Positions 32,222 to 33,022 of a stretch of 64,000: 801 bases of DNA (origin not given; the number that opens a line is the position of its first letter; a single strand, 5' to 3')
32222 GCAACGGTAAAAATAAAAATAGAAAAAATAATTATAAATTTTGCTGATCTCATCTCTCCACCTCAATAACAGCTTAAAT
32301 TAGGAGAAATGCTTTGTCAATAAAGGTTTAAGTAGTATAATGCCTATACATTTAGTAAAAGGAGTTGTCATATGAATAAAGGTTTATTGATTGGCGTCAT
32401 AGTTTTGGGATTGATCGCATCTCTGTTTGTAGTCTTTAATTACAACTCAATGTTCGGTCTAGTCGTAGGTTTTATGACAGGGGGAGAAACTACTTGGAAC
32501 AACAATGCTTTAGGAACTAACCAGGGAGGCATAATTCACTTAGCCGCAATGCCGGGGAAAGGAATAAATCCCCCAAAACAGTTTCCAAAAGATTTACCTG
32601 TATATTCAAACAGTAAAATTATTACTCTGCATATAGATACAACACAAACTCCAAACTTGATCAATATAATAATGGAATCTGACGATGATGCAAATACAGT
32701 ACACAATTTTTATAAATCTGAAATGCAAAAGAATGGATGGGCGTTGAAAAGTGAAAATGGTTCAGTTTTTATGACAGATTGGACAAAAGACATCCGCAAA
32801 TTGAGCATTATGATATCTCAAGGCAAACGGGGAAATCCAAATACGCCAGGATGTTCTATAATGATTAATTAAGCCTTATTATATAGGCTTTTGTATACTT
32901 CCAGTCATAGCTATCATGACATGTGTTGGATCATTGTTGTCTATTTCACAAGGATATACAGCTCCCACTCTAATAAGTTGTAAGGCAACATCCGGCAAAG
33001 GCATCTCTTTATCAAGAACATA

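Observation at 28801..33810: Duplicated two-gene membrane module with its own portable bidirectional promoter; one copy inactivated by nested IS insertions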

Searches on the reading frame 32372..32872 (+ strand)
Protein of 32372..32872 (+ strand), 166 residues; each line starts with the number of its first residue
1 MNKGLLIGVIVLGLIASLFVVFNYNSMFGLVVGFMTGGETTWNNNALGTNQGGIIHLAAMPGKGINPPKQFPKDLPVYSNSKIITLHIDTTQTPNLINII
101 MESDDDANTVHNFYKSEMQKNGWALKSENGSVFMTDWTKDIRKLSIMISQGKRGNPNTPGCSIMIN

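Call 4: search_protein_families(library=pfam, proteins=[window:32372-32872:+], max_evalue=0.1)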
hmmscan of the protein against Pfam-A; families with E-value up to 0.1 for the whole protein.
window:32372-32872:+ (166 aa): 0 families

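Call 14: find_homologous_proteins(query=window:32372-32872:+)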
Query window:32372-32872:+ (166 aa): 2 proteins with E <= 0.001 among 37 candidates.
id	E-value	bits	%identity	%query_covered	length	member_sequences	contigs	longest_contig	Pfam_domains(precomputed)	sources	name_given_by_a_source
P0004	3.7e-105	367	99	100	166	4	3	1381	PF27226.1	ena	-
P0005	2.1e-81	290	77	99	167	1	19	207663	PF27226.1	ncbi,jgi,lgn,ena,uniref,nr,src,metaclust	ncbi:hypothetical protein A2230_04865 [candidate division WOR-1 bacterium RIFOXYA2_FULL_36_21]|unire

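Call 15: find_encoding_contigs(protein=P0005, flank=10000, max_places=6)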
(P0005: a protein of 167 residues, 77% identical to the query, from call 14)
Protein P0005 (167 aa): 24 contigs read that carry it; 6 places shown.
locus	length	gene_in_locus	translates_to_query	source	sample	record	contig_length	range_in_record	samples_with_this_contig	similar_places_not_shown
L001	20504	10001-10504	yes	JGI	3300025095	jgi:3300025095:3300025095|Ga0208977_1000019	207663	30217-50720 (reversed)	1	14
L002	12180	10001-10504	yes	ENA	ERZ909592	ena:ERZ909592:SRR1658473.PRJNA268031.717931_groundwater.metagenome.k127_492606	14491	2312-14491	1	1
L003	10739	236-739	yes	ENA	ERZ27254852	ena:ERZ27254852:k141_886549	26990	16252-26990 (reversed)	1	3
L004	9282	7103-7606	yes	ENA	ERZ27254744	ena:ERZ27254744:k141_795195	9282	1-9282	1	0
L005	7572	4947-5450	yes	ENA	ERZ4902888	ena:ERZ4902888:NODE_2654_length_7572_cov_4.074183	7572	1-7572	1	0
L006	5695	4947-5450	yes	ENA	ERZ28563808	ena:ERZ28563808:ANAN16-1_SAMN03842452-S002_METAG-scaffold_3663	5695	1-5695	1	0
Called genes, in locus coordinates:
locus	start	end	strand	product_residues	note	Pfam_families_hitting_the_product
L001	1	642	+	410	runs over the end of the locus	PF00682:HMGL-like, PF22617:HCS_D2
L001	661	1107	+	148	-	PF00731:AIRC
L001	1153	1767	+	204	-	PF02674:Colicin_V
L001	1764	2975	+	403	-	PF01676:Metalloenzyme, PF10143:PhosphMutase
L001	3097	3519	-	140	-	-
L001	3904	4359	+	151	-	PF03938:OmpH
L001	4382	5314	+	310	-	PF04613:LpxD, PF25084:LbH_EIF2B (faint), PF25087:GMPPB_C, PF00132:Hexapep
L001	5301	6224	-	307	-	-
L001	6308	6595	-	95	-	-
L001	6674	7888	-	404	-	-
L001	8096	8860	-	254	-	PF00218:IGPS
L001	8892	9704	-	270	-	-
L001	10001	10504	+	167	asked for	PF27226:AF_1845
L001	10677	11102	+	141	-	-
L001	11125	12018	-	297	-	-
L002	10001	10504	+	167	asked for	PF27226:AF_1845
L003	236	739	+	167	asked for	PF27226:AF_1845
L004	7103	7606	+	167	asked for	PF27226:AF_1845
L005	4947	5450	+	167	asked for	PF27226:AF_1845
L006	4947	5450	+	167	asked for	PF27226:AF_1845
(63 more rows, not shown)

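Call 21: search_solved_structures(query=window:32372-32872:+, max_evalue=10)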
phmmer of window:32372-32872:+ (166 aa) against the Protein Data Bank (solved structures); distinct sequences matched with E-value up to 10: 1.
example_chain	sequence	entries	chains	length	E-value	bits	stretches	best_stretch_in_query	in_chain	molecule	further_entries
6xrr_J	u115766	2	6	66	3.3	10.8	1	4-37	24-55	RHS repeat protein | Rhs1 protein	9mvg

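Call 34: find_homologous_proteins(query=A4, max_evalue=0.01)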
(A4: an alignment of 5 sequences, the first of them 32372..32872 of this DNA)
Query A4 (5 sequences) (166 aa, profile of the alignment): 4 proteins with E <= 0.01 among 1961 candidates.
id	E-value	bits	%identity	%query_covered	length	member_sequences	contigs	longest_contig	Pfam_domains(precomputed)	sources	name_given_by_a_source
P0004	6.7e-95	333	99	100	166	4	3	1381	PF27226.1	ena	-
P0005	3.1e-92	325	77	99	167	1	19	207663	PF27226.1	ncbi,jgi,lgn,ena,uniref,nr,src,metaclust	ncbi:hypothetical protein A2230_04865 [candidate division WOR-1 bacterium RIFOXYA2_FULL_36_21]|unire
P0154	2.4e-53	198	34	90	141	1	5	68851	-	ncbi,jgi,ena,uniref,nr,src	ncbi:hypothetical protein A3J90_00430 [candidate division WOR-1 bacterium RIFOXYC2_FULL_37_10]|unire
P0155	5.6e-52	194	32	99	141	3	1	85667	-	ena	-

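Call 53: search_protein_families(library=ncbifam, proteins=[window:32372-32872:+], max_evalue=0.01)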
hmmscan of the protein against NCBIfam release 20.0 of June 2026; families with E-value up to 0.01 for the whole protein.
window:32372-32872:+ (166 aa): 0 families

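Call 54: search_protein_families(library=padloc, proteins=[window:32372-32872:+], max_evalue=0.01)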
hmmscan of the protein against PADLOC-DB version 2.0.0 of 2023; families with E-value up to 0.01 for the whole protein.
window:32372-32872:+ (166 aa): 0 families

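Call 60: predict_structure(alignment_id=A5)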
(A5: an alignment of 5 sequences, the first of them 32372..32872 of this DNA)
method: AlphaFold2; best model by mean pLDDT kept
length: 166 residues; sequences in the alignment: 5
mean_pLDDT: 80.2   pTM: 0.68
mean pLDDT of the five models: 80.2, 77.8, 77.3, 75.4, 74.0
residues with pLDDT >= 90: 71; 70-90: 56; 50-70: 22; < 50: 17
segments of 3 or more residues with pLDDT < 50: 25-27, 29-40
pLDDT, mean of each block of 10 residues (from residue 1): 68 61 47 43 68 84 83 90 91 90 94 95 93 91 94 83 94
secondary structure, 60 per line:
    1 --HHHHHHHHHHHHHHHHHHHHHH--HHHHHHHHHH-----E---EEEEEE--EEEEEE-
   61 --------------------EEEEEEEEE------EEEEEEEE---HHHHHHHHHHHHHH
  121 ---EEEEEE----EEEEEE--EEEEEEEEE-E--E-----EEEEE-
elements in order: H3-24 H27-36 E46-51 E54-59 E81-89 E96-103 H107-120 E124-129 E134-139 E142-150 E161-165

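Call 62: fold_search(model_id=the predicted structure, library=pdb)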
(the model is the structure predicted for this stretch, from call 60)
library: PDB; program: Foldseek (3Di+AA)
matches with E <= 10: 412; with E <= 0.001: 0
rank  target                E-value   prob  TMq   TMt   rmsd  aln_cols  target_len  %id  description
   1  5h7z_B                1.7e-01  0.16  0.24  0.16  15.4       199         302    9  Apo structure of immunity protein TplEi of T6SS from Pseudomonas aeruginosa (released 2017-10-04)
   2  5ljo_C                2.5e-01  0.47  0.27  0.27   7.9       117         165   13  E. coli BAM complex (BamABCDE) by cryoEM (released 2016-10-12)
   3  5d0q_C                2.6e-01  0.85  0.28  0.16   5.2        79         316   10  BamACDE complex, outer membrane beta-barrel assembly machinery (BAM) complex (released 2016-03-09)
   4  3tgo_C                2.8e-01  0.51  0.34  0.31  17.4       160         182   11  Crystal structure of the E. coli BamCD complex (released 2011-09-28)
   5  9hg5_C                2.8e-01  0.47  0.29  0.17   6.9       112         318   13  BAM-SurA complex in the swing-in state with full length BamC resolved (released 2025-04-16)
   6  2laf_MODEL_1_A        2.9e-01  0.96  0.32  0.45   3.5        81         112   12  NMR solution structure of the N-terminal domain of the E. coli lipoprotein BamC (released 2011-06-01)
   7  6v05_C                2.9e-01  0.84  0.28  0.26   5.2        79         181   10  Cryo-EM structure of a substrate-engaged Bam complex (released 2020-06-10)
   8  5h7y_A                2.9e-01  0.13  0.24  0.17  14.7       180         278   10  Structure of immunity protein TplEi of T6SS from Pseudomonas aeruginosa complexed with "L" peptide (released 2017-10-04)
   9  4zjm_C                3.6e-01  0.18  0.21  0.26  10.0       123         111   12  Crystal Structure of Mycobacterium tuberculosis LpqH (Rv3763) (released 2015-05-13)
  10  4zjm_G                3.8e-01  0.15  0.20  0.25  10.1       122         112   12  Crystal Structure of Mycobacterium tuberculosis LpqH (Rv3763) (released 2015-05-13)
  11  2yh6_A                7.0e-01  0.75  0.29  0.43   4.4        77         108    8  Structure of the N-terminal domain of BamC from E. coli (released 2011-05-25)
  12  4zjm_E                7.0e-01  0.12  0.20  0.25  10.0       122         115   12  Crystal Structure of Mycobacterium tuberculosis LpqH (Rv3763) (released 2015-05-13)
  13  3a0v                  7.4e-01  0.16  0.15  0.24  10.0        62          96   13  PAS domain of histidine kinase ThkA (TM1359) (SeMet, F486M/F489M) (released 2009-10-20)
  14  8og5                  7.4e-01  0.03  0.13  0.08  14.3       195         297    9  Crystal structure of human DCAF1 WD40 repeats (Q1250L) in complex with compound 1 (released 2023-06-14)
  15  3k3k_A                7.8e-01  0.10  0.16  0.14   9.9       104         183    7  Crystal structure of dimeric abscisic acid (ABA) receptor pyrabactin resistance 1 (PYR1) with ABA-bound closed-lid and (released 2009-11-17)
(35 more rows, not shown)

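Call 71: find_encoding_contigs(protein=P0155, flank=8000, max_places=4)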
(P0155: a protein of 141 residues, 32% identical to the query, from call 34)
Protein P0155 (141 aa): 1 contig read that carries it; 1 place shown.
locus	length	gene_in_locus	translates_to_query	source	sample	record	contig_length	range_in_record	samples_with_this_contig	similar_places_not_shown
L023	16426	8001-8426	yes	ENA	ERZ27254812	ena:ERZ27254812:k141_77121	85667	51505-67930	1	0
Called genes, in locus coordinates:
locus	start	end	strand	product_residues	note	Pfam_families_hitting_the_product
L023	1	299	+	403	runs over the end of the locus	PF01676:Metalloenzyme, PF10143:PhosphMutase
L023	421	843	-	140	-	-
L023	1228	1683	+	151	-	PF03938:OmpH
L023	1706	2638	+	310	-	PF04613:LpxD, PF25084:LbH_EIF2B (faint), PF25087:GMPPB_C, PF00132:Hexapep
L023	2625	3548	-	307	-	-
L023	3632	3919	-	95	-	-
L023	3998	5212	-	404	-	-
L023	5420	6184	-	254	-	PF00218:IGPS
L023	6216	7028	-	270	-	-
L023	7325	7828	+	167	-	PF27226:AF_1845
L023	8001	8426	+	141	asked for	-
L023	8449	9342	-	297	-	-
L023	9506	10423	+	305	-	PF01795:Methyltransf_5, PF13847:Methyltransf_31 (faint), PF06962:rRNA_methylase (faint)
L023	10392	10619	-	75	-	-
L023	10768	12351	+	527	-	PF00890:FAD_binding_2, PF01134:GIDA (faint), PF01266:DAO, PF03486:HI0933_like (faint), PF07992:Pyr_redox_2 (faint), PF12831:FAD_oxidored (weak), PF02910:Succ_DH_flav_C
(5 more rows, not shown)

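Call 72: find_encoding_contigs(protein=P0004, flank=3000, max_places=4)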
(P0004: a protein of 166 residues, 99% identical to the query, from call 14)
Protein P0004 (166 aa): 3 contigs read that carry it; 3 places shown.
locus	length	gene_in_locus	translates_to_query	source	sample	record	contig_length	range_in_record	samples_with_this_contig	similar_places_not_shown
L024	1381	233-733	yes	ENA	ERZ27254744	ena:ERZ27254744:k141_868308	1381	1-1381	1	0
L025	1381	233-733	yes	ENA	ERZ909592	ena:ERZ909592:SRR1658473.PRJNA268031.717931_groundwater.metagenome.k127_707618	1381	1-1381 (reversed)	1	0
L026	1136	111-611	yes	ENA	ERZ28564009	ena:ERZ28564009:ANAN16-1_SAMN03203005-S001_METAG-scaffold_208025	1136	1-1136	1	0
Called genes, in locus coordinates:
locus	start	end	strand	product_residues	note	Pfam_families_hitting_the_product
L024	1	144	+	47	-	?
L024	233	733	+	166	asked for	PF27226:AF_1845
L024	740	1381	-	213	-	?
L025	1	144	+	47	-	?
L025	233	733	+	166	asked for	PF27226:AF_1845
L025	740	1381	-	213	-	?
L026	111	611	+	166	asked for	PF27226:AF_1845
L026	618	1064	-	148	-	-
